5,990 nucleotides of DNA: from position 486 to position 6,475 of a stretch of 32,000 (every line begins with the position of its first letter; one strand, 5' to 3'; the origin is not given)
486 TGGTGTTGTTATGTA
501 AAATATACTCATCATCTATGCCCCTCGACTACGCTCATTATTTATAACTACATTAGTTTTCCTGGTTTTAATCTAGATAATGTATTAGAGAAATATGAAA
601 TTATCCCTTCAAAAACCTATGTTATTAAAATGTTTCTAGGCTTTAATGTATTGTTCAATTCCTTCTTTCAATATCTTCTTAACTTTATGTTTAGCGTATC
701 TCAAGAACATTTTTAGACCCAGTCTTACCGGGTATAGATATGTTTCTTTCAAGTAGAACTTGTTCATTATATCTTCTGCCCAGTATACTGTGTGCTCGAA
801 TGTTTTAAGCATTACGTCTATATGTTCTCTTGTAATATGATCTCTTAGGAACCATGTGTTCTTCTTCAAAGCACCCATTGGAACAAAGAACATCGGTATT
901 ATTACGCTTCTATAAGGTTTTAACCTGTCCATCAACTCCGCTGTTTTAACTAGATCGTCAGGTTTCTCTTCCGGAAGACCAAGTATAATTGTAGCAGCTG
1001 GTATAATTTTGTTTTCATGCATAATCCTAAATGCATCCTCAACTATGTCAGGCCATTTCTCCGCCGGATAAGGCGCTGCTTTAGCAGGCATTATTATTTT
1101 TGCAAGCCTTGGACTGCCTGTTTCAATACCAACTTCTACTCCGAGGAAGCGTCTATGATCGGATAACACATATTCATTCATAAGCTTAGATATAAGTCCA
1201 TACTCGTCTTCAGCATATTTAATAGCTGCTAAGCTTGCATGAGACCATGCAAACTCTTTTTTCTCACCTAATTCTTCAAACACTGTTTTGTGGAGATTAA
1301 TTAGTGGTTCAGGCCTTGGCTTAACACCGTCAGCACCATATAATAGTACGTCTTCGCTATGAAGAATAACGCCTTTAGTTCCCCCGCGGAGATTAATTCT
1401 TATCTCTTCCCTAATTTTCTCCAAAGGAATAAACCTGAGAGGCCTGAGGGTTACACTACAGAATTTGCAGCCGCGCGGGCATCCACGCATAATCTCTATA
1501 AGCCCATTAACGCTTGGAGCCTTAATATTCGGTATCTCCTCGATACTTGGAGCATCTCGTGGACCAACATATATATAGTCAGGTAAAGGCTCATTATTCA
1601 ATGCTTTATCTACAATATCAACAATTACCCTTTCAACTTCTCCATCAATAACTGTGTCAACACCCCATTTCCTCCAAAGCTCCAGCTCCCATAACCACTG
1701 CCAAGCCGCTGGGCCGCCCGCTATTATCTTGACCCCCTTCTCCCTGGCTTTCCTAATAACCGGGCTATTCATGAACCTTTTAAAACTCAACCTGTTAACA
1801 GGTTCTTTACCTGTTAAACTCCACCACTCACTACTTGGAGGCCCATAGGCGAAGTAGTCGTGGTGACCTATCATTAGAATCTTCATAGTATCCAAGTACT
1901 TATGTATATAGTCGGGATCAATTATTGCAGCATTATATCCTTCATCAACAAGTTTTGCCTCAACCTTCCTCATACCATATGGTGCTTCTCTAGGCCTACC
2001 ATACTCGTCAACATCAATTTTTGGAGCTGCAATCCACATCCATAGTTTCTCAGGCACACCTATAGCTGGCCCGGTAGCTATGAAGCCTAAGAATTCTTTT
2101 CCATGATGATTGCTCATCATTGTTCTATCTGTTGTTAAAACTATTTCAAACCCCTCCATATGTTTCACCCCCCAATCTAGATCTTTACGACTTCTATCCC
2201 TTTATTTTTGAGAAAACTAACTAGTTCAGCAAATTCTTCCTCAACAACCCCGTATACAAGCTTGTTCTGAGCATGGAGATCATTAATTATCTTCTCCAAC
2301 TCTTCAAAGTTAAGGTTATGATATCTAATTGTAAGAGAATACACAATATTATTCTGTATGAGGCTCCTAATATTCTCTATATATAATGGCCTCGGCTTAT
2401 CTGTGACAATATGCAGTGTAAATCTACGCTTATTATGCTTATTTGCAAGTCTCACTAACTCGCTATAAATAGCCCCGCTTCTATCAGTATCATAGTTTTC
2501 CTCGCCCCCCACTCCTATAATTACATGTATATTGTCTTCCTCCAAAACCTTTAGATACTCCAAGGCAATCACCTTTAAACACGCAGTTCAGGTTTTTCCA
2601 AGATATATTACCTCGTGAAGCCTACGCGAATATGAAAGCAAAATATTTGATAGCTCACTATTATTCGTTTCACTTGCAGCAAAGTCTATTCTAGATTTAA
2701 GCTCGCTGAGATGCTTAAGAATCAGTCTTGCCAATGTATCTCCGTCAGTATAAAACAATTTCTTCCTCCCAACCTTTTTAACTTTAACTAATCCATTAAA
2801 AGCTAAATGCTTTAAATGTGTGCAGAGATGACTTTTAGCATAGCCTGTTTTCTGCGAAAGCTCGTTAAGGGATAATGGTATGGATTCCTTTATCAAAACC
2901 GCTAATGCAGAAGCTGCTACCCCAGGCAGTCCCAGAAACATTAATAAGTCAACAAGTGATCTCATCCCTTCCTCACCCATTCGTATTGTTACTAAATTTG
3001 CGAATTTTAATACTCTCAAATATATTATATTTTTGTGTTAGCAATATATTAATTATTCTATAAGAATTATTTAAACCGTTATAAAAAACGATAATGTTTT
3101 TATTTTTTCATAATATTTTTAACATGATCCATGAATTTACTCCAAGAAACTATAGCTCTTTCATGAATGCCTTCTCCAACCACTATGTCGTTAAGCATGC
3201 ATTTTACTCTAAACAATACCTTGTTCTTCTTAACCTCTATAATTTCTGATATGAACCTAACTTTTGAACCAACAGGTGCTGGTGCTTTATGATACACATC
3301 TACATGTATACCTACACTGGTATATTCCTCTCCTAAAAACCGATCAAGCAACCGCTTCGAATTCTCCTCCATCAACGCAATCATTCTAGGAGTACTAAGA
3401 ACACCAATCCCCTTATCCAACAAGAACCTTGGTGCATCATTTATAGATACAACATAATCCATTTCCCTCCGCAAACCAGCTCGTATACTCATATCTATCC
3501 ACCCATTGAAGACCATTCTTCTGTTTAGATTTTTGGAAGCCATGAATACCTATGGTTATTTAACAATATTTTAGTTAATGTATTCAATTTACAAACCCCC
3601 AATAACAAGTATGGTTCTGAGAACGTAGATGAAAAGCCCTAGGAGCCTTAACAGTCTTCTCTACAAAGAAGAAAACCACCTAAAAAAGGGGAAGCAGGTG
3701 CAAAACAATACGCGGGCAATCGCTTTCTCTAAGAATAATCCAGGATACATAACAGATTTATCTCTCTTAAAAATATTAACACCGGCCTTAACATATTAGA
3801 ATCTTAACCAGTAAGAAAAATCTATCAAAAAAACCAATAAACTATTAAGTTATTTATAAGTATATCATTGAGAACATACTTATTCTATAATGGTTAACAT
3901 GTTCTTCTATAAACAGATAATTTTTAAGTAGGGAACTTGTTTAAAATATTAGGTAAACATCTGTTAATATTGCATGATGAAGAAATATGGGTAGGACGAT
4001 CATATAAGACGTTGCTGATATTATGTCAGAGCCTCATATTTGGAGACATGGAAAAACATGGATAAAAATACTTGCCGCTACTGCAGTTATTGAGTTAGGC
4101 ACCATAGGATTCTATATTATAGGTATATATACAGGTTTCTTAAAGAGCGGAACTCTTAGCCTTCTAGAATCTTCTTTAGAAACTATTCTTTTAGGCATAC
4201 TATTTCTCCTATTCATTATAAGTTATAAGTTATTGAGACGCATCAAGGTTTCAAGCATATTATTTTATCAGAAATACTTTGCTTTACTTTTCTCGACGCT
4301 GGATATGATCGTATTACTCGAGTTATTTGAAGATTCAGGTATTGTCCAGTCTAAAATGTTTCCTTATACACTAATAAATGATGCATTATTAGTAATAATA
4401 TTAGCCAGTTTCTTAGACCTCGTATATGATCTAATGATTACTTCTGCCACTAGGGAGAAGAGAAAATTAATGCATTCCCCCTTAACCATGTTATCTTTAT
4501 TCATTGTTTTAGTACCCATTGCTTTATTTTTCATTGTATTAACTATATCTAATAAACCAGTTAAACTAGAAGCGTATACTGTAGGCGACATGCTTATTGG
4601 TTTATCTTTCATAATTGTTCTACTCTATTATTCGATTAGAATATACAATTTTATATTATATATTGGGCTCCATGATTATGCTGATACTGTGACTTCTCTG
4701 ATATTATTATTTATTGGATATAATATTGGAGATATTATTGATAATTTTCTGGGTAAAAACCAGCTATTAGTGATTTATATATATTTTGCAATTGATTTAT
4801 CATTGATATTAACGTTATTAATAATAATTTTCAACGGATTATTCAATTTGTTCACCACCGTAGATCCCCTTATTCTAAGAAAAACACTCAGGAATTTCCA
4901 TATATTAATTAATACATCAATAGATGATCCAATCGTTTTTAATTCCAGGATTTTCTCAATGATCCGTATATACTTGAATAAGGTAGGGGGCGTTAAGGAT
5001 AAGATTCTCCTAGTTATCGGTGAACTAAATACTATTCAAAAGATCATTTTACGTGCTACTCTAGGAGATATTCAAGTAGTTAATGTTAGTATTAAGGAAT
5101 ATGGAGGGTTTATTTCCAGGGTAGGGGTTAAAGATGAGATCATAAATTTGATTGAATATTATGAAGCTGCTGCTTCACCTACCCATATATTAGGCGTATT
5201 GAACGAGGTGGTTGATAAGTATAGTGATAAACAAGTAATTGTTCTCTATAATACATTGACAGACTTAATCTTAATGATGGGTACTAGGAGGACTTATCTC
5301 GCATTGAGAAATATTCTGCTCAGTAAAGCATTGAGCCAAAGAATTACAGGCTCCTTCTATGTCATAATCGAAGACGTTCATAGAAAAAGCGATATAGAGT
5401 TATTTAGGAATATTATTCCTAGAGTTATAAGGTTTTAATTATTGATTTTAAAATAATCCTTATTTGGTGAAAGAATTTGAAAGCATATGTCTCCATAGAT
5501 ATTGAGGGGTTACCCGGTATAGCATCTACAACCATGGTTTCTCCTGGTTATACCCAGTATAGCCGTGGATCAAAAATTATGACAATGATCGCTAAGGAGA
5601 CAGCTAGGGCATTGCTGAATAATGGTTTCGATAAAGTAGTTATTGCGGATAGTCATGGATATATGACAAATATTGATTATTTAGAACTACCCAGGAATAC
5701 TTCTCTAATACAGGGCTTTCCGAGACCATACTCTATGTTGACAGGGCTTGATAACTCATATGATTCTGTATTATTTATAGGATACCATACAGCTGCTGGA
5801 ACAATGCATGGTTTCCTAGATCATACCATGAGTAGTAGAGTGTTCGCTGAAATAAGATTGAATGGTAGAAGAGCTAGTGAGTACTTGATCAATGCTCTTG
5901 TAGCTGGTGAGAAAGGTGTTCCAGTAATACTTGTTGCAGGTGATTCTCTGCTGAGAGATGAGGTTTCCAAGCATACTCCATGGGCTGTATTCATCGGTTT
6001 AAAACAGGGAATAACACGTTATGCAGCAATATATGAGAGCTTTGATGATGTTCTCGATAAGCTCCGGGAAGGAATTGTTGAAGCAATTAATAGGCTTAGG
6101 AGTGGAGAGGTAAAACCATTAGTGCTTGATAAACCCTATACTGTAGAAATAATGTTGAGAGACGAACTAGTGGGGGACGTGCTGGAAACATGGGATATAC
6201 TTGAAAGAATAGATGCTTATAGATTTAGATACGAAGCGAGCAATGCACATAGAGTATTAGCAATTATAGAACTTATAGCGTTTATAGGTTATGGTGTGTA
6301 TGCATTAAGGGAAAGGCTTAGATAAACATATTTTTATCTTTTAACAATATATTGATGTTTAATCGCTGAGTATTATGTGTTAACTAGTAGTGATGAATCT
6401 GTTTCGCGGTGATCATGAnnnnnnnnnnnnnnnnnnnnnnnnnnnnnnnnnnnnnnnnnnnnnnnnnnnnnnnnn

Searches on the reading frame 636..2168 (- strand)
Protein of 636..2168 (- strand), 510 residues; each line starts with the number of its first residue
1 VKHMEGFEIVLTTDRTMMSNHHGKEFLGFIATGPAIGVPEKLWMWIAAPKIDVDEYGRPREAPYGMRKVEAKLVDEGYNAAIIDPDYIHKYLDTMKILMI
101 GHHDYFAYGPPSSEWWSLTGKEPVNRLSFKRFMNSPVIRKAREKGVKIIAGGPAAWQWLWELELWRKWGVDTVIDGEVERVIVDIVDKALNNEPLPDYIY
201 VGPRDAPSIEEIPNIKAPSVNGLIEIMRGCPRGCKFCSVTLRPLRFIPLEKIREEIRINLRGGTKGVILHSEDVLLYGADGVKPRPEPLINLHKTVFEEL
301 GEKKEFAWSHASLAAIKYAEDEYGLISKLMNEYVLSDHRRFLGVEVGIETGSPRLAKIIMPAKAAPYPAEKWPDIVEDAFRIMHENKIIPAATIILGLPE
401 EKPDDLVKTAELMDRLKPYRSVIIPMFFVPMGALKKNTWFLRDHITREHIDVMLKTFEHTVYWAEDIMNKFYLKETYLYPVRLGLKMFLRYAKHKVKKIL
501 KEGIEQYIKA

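Call 85: search_protein_families(library=pfam, proteins=[window:636-2168:-], max_evalue=0.0001)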
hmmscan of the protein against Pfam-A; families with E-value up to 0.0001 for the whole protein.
window:636-2168:- (510 aa): 1 family
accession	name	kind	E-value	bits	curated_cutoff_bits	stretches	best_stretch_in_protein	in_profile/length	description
PF04055.27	Radical_SAM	-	1.7e-13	51.5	29.5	1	224-412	1-165/166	Radical SAM superfamily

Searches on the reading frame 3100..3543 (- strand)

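Call 85: search_protein_families(library=pfam, proteins=[window:3100-3543:-], max_evalue=0.0001)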
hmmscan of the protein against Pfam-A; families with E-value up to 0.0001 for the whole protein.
window:3100-3543:- (147 aa): 1 family
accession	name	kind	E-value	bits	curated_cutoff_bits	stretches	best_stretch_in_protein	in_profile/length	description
PF22636.2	FlK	-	6.3e-29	100.6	27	1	40-133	9-101/103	Fluoroacetyl-CoA-specific thioesterase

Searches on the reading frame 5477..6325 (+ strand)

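Call 85: search_protein_families(library=pfam, proteins=[window:5477-6325:+], max_evalue=0.0001)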
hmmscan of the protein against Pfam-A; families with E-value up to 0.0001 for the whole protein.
window:5477-6325:+ (282 aa): 1 family
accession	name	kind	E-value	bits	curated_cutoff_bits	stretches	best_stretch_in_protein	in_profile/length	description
PF04951.18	Peptidase_M55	-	3e-87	292.9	25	1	1-265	1-263/264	D-aminopeptidase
